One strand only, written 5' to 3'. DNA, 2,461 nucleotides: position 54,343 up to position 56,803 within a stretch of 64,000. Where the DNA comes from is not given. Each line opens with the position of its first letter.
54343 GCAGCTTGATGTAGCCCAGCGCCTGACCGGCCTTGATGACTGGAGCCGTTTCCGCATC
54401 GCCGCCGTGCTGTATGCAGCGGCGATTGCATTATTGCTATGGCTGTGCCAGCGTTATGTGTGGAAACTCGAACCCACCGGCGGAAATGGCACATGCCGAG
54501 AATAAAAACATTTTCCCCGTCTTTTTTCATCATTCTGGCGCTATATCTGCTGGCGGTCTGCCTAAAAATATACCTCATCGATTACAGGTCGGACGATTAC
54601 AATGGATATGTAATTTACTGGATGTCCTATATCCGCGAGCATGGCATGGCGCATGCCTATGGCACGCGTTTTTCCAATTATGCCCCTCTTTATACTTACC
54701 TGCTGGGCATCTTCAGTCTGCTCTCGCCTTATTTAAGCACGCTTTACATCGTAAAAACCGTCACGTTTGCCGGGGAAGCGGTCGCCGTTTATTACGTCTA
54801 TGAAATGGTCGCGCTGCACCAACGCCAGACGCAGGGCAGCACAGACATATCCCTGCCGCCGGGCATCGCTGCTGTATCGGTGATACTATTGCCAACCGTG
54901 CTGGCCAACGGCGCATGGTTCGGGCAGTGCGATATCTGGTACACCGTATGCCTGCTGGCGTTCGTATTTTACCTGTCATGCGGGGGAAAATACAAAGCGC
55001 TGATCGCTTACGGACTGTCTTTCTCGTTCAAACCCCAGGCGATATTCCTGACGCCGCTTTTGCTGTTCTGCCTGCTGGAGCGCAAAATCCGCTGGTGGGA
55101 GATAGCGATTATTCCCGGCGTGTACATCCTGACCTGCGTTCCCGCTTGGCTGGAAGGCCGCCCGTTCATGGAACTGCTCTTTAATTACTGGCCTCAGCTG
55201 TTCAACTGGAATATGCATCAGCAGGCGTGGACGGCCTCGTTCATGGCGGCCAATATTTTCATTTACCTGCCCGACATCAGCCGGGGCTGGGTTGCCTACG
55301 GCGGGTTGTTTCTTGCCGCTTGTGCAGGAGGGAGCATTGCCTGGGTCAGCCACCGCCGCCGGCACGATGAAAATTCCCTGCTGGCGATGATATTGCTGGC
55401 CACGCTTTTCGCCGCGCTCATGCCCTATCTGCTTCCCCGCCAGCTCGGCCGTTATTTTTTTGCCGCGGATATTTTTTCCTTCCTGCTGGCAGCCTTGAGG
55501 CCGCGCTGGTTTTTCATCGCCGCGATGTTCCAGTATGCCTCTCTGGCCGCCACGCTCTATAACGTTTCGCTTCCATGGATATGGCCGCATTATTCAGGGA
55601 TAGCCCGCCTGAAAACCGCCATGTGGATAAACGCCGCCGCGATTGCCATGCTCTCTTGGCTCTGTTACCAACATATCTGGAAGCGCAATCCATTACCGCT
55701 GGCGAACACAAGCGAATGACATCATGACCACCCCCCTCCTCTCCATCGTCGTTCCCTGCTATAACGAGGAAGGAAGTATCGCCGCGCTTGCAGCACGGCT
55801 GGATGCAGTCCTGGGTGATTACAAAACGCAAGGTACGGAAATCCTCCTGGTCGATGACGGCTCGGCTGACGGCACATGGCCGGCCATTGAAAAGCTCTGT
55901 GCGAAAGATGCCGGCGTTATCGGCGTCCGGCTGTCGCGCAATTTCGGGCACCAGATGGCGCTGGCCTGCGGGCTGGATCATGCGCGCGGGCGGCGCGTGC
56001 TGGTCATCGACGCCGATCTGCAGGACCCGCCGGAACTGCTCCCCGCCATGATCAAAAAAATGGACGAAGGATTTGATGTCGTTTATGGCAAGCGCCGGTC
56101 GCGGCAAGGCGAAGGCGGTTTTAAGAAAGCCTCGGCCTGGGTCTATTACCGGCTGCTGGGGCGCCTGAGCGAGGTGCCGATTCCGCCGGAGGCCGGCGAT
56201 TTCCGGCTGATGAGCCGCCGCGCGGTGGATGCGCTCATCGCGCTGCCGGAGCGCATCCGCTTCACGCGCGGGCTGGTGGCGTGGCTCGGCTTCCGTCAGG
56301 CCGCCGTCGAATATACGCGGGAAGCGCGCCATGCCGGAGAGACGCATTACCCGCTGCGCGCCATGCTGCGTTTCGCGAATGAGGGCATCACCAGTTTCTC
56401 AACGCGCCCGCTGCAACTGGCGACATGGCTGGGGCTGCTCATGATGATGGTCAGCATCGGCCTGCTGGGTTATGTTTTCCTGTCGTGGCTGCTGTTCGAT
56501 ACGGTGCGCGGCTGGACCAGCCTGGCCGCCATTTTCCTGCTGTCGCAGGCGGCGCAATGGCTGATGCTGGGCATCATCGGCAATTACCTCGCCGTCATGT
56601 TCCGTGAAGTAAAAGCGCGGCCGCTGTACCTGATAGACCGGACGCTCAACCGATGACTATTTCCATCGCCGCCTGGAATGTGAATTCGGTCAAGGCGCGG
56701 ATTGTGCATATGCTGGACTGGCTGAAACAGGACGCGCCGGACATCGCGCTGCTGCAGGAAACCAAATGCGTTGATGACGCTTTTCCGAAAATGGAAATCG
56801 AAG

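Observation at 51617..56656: GtrB-like polyprenyl-phosphate glycosyltransferase preceded by three GT-C modules, two fused in one ~960-aa protein through a soluble domain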

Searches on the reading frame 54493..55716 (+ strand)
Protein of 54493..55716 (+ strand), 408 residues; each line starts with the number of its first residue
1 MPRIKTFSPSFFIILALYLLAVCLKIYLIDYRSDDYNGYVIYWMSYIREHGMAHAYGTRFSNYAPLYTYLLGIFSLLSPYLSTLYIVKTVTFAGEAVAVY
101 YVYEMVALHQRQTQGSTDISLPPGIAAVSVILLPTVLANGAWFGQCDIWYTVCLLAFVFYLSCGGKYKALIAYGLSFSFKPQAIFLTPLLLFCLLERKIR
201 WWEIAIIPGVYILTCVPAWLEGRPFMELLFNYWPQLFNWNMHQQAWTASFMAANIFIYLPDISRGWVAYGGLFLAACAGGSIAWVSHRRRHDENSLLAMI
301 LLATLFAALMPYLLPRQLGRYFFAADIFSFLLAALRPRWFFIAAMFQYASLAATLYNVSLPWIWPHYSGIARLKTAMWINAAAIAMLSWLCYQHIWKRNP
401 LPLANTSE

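Call 3: search_protein_families(library=pfam, proteins=[window:54493-55716:+], max_evalue=1)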
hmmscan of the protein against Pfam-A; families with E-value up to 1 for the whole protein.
window:54493-55716:+ (408 aa): 0 families

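Call 4: search_protein_families(library=ncbifam, proteins=[window:54493-55716:+], max_evalue=1)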
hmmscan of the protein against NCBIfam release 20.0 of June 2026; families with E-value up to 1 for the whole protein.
window:54493-55716:+ (408 aa): 1 family
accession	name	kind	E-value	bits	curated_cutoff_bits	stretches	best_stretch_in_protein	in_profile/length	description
NF037949.1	holin_5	subfamily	0.39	11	100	0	276-318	15-54/64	bacteriophage holin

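Call 7: search_solved_structures(query=window:54493-55716:+, max_evalue=10)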
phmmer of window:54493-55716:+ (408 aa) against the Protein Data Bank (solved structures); distinct sequences matched with E-value up to 10: 0.

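Call 18: find_homologous_proteins(query=A1, max_evalue=0.00001)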
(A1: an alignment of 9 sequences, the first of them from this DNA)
Query A1 (9 sequences) (408 aa, profile of the alignment): 47 proteins with E <= 0.00001 among 8000 candidates.
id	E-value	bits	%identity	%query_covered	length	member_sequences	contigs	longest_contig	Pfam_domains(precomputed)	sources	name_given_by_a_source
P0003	2.5e-160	552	40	92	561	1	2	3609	-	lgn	-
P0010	1.2e-140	487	43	92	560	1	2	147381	-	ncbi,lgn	-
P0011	1.5e-137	477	100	88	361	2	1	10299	-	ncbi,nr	ncbi:MAG: hypothetical protein KGJ21_06175, partial [Pseudomonadota bacterium]|nr:hypothetical prote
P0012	8.4e-125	435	42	93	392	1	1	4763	PF26314.1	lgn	-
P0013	2.7e-116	407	34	80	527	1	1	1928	-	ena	-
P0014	6.7e-114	399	42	93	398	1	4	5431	-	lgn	-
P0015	7.6e-99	350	33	95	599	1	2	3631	PF09594.17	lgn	-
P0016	8.5e-99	350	31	85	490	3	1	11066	-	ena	-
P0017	5.6e-98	347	35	44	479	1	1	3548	-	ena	-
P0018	2.3e-97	345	30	85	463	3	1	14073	-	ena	-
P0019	3.6e-97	344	31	84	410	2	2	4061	-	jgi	jgi:Gpi18-like mannosyltransferase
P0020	9.8e-94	333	31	77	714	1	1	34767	-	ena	-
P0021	6.7e-86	307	30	85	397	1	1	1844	-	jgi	jgi:Gpi18-like mannosyltransferase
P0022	3.8e-85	305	33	82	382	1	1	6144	-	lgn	-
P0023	1.4e-83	299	29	78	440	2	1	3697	-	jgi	jgi:Gpi18-like mannosyltransferase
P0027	4.7e-77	278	30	81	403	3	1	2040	PF26314.1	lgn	-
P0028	3.8e-76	275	31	83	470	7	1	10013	PF09594.17,PF26314.1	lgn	-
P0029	4.1e-76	275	32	47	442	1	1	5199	PF09594.17,PF26314.1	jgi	jgi:Gpi18-like mannosyltransferase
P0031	6.6e-74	268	29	81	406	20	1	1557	PF09594.17,PF26314.1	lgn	-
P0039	1.2e-62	231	32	74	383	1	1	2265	PF26314.1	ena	-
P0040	7.3e-62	228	31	74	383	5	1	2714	PF26314.1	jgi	-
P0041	8.7e-62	228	31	80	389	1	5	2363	PF26314.1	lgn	-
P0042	9.6e-62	228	31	74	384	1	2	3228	PF26314.1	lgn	-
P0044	2.8e-60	223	33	71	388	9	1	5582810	PF26314.1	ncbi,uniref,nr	ncbi:hypothetical protein NDN01_02470 [Sphingomonas sp. QA11]|uniref:hypothetical protein n=1 Tax=Sp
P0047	6.9e-59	218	33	50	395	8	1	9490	PF26314.1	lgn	-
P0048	2.1e-58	217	33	74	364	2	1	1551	PF26314.1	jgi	jgi:Gpi18-like mannosyltransferase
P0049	1.0e-57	214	31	79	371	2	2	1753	PF09594.17,PF26314.1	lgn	-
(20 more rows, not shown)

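Call 19: find_encoding_contigs(protein=P0010, flank=8000, max_places=2)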
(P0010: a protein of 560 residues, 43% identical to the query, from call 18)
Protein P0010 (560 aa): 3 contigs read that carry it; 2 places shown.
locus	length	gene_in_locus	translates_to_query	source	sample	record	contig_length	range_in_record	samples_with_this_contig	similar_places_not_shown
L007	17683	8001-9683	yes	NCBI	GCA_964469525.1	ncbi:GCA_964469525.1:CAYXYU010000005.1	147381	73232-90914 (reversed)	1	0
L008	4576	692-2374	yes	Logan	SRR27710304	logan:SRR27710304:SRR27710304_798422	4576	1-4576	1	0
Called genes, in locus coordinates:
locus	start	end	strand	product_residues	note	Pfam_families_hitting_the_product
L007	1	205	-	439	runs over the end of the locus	PF02403:Seryl_tRNA_N, PF00587:tRNA-synt_2b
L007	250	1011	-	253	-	PF00902:TatC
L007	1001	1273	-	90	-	PF02416:TatA_B_E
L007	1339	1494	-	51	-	PF02416:TatA_B_E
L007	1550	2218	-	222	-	PF02163:Peptidase_M50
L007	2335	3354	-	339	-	PF00933:Glyco_hydro_3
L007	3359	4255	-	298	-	PF05036:SPOR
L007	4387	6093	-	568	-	PF03485:Arg_tRNA_synt_N, PF00750:tRNA-synt_1d, PF01921:tRNA-synt_1f (faint), PF01406:tRNA-synt_1e (faint)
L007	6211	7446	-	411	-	PF01966:HD, PF13286:HD_assoc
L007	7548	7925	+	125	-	PF01521:Fe-S_biosyn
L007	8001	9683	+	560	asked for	-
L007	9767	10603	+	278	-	PF03372:Exo_endo_phos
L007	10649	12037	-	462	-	PF00072:Response_reg, PF00990:GGDEF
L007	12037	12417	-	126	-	PF00072:Response_reg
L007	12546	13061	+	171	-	PF01135:PCMT, PF06325:PrmA, PF05175:MTS, PF12847:Methyltransf_18 (weak), PF13649:Methyltransf_25, PF13847:Methyltransf_31, PF08241:Methyltransf_11, PF08242:Methyltransf_12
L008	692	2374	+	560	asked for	-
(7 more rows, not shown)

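Call 20: find_encoding_contigs(protein=P0012, flank=8000, max_places=2)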
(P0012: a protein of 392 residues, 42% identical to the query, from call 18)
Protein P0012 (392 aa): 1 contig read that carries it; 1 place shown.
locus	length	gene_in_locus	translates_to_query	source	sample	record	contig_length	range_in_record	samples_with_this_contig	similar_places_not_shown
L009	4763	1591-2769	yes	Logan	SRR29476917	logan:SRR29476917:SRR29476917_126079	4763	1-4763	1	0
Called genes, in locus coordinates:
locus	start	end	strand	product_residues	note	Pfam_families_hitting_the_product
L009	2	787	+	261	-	?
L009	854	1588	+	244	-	PF00106:adh_short, PF08659:KR, PF23441:SDR, PF13460:NAD_binding_10 (weak), PF13561:adh_short_C2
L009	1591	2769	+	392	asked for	PF26314:MptA_B_family (weak)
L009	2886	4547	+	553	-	-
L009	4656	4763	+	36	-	?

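Call 21: find_encoding_contigs(protein=P0014, flank=8000, max_places=3)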
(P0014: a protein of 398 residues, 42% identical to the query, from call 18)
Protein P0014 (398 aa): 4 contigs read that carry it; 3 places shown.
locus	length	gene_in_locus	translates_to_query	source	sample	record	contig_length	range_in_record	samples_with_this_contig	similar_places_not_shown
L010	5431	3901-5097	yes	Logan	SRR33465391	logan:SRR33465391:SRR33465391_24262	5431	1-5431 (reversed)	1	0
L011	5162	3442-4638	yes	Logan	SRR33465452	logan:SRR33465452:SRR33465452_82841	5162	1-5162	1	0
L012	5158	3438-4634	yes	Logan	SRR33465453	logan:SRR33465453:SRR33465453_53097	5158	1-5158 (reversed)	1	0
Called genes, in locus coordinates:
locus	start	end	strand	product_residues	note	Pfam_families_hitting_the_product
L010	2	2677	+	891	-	?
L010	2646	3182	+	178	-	-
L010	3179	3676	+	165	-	PF01467:CTP_transf_like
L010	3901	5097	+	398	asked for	-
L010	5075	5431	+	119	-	?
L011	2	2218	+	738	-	?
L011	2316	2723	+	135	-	-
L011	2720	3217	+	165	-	PF01467:CTP_transf_like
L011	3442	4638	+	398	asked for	-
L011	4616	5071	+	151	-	PF14489:QueF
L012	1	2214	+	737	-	?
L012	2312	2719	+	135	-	-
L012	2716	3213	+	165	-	PF01467:CTP_transf_like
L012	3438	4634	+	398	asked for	-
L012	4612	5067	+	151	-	PF14489:QueF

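Call 24: search_protein_representatives(alignment_id=A1)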
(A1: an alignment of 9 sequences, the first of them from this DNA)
Query: 9 sequences, 392 profile positions. Proteins with E-value up to 0.001 (for the whole library): 7362; up to 1e-10: 4465; up to 1e-30: 1967. The best 150 are listed.
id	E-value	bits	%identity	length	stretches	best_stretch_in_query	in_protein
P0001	2.4e-288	971.9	-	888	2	2-390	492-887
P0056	5.9e-260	878.4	-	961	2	13-385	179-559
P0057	1.9e-205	699.0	-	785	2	17-381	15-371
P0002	2.7e-160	550.3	-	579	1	3-389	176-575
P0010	3.7e-141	487.3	-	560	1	14-385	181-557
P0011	4.6e-138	477.1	-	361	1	6-348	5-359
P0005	1.3e-126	439.5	-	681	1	16-386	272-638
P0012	2.7e-125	435.1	-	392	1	12-387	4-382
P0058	2.4e-121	422.1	-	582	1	12-389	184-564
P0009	3.5e-121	421.6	-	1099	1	14-391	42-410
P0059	1.5e-120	419.5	-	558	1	10-387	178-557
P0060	1.8e-119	415.9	-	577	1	11-387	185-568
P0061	3.7e-119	414.9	-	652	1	5-385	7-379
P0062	1.6e-118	412.8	-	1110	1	8-383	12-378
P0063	1.5e-116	406.3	-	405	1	10-385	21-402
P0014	2.1e-114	399.2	-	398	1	11-380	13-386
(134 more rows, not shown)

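Call 26: find_encoding_contigs(protein=P0056, flank=10000, max_places=3)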
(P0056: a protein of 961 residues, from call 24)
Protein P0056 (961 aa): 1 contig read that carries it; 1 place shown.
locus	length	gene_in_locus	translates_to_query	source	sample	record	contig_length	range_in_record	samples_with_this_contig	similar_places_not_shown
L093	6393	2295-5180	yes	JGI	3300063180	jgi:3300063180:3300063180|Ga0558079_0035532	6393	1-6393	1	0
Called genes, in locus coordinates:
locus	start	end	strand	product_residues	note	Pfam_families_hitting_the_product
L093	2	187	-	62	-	?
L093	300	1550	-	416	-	PF01966:HD, PF13286:HD_assoc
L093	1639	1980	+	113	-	PF01521:Fe-S_biosyn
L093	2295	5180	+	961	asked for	-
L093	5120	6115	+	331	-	PF00535:Glycos_transf_2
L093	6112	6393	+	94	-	?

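Call 30: search_solved_structures(query=A1, max_evalue=10, show_alignments=2)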
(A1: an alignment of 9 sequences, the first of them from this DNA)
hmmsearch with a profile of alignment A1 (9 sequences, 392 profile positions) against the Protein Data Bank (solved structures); distinct sequences matched with E-value up to 10: 2.
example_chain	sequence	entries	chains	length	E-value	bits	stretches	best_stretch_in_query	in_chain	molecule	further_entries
7qru_G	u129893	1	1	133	0.38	13.1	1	179-236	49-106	Na+/H+ antiporter subunit G1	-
7ly5_A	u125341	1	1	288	1.9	10.9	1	287-318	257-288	BmdB, Bacillamide NRPS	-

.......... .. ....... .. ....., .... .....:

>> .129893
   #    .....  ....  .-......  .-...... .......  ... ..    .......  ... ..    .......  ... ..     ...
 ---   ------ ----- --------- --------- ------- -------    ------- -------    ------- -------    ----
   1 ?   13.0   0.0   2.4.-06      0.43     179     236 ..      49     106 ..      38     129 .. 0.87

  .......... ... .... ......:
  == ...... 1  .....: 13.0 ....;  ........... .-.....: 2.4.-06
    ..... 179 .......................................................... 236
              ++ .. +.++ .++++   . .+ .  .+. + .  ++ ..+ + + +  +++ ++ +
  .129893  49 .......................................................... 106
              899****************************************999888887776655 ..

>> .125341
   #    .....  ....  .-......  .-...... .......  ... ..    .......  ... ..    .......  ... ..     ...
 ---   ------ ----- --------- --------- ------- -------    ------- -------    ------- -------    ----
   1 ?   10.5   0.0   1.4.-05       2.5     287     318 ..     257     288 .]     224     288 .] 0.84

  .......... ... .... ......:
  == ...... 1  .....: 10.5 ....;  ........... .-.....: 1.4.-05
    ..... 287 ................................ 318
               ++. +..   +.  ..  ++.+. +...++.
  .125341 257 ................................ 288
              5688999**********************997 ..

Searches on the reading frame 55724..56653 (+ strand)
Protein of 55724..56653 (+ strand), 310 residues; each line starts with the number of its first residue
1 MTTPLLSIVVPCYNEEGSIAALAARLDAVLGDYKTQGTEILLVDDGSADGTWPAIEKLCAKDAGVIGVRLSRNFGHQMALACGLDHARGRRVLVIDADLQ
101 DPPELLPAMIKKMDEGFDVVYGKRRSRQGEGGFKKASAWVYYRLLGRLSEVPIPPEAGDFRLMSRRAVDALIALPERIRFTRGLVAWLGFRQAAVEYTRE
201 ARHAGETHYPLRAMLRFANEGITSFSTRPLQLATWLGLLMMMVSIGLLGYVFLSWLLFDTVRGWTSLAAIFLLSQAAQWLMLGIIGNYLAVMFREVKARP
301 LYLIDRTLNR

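Call 3: search_protein_families(library=pfam, proteins=[window:55724-56653:+], max_evalue=1)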
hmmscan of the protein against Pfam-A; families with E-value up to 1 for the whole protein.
window:55724-56653:+ (310 aa): 4 families
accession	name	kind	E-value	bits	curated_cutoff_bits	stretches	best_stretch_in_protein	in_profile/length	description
PF00535.33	Glycos_transf_2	-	6.3e-34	117.8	23.3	1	7-170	1-166/168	Glycosyl transferase family 2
PF13641.12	Glyco_tranf_2_3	-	6.4e-05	23.5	27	1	6-172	3-175/230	Glycosyltransferase like family 2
PF13704.12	Glyco_tranf_2_4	-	0.0026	18.7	27.5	1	25-98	6-81/98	Glycosyl transferase family 2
PF10111.15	Glyco_tranf_2_2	-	0.0076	16.2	27.3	1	7-111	1-104/276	Glycosyltransferase like family 2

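Call 4: search_protein_families(library=ncbifam, proteins=[window:55724-56653:+], max_evalue=1)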
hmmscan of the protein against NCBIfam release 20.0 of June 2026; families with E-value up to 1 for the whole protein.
window:55724-56653:+ (310 aa): 23 families
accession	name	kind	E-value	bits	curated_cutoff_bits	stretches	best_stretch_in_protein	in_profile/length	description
NF047588.1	GlcsyltransPgfSStrep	equivalog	2.5e-74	250.3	500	1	6-307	3-305/308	glycosyltransferase PgfS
NF007986.1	PRK10714.1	equivalog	5.9e-43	147.1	529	1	6-308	8-312/316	undecaprenyl-phosphate 4-deoxy-4-formamido-L-arabinose transferase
TIGR03937.1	PgaC_IcaA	equivalog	2e-13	50.1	422.3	1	3-115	44-152/407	poly-beta-1,6-N-acetyl-D-glucosamine synthase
NF041875.1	EPS_EpsD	equivalog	1.2e-12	47.9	370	1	6-118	1-109/325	exopolysaccharide biosynthesis glycosyltransferase EpsD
TIGR04283.1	glyco_like_mftF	equivalog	2.2e-10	40.5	182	1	6-113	1-97/221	TIGR04283 family arsenosugar biosynthesis glycosyltransferase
TIGR04182.1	glyco_TIGR04182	equivalog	4.7e-10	39.3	325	2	7-135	3-120/293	S-layer glycoprotein N-glycosyltransferase AglJ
NF047683.1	TeichurnBiosyTuaG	equivalog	7.8e-10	38.8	400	1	3-113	5-111/252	teichuronic acid biosynthesis protein TuaG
TIGR03965.1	mycofact_glyco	equivalog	1.7e-09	37.1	280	1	6-115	76-181/467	mycofactocin biosynthesis glycosyltransferase MftF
NF058614.1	PPMAGASynPpgS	equivalog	5.6e-09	35.8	370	1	8-128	4-117/226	polyprenyl-phospho-N-acetylgalactosaminyl synthase PpgS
NF007482.0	PRK10073.1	equivalog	8.7e-09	34.8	423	1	3-111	5-108/334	glycosyltransferase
TIGR04242.1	nodulat_NodC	equivalog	3.4e-07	29.6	550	1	3-115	47-158/395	chitooligosaccharide synthase NodC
NF050050.1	ProtGlycPglI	equivalog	1.5e-06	27.8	500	1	4-122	2-117/306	GalNAc(5)-diNAcBac-PP-undecaprenol beta-1,3-glucosyltransferase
NF041391.1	DPhHxTase_Halo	equivalog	3.6e-06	26.1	375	1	12-127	3-107/213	dolichyl-phosphate hexose transferase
NF045692.1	OglycostaseCruG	equivalog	4.4e-06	25.9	600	1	6-120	43-160/386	2'-O-glycosyltransferase CruG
NF010496.0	PRK13915.1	equivalog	6e-06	25.5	262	1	6-111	33-140/307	glucosyl-3-phosphoglycerate synthase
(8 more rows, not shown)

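Call 36: search_solved_structures(query=window:55724-56653:+, max_evalue=0.00001)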
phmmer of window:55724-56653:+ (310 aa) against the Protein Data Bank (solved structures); distinct sequences matched with E-value up to 0.00001: 9.
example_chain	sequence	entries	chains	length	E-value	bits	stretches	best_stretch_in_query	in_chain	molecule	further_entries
5ekp_C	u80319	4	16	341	9.8e-78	264.6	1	5-305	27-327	Uncharacterized glycosyltransferase sll0501 | Glycosyltransferase sll0501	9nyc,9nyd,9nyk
9nye_A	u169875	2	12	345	1e-77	264.6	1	5-305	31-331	Glycosyltransferase sll0501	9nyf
5eke_A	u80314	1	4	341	1.3e-76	261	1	5-305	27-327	Uncharacterized glycosyltransferase sll0501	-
9hwj_A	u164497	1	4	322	4e-40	141.1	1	6-308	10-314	Undecaprenyl-phosphate 4-deoxy-4-formamido-L-arabinose transferase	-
9bhc_C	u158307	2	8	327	1.9e-38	135.6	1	6-307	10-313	Undecaprenyl-phosphate 4-deoxy-4-formamido-L-arabinose transferase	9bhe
8vxh_A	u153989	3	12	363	2.8e-38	135.1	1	6-307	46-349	Undecaprenyl-phosphate 4-deoxy-4-formamido-L-arabinose transferase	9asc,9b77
5mlz_A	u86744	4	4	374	6.4e-17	64.9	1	6-145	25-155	Dolichol monophosphate mannose synthase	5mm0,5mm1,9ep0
6yv7_B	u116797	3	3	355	7.7e-06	28.5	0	4-103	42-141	Glycosyl transferase, family 2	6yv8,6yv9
6yv7_A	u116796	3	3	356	7.8e-06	28.5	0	4-103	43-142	Glycosyl transferase, family 2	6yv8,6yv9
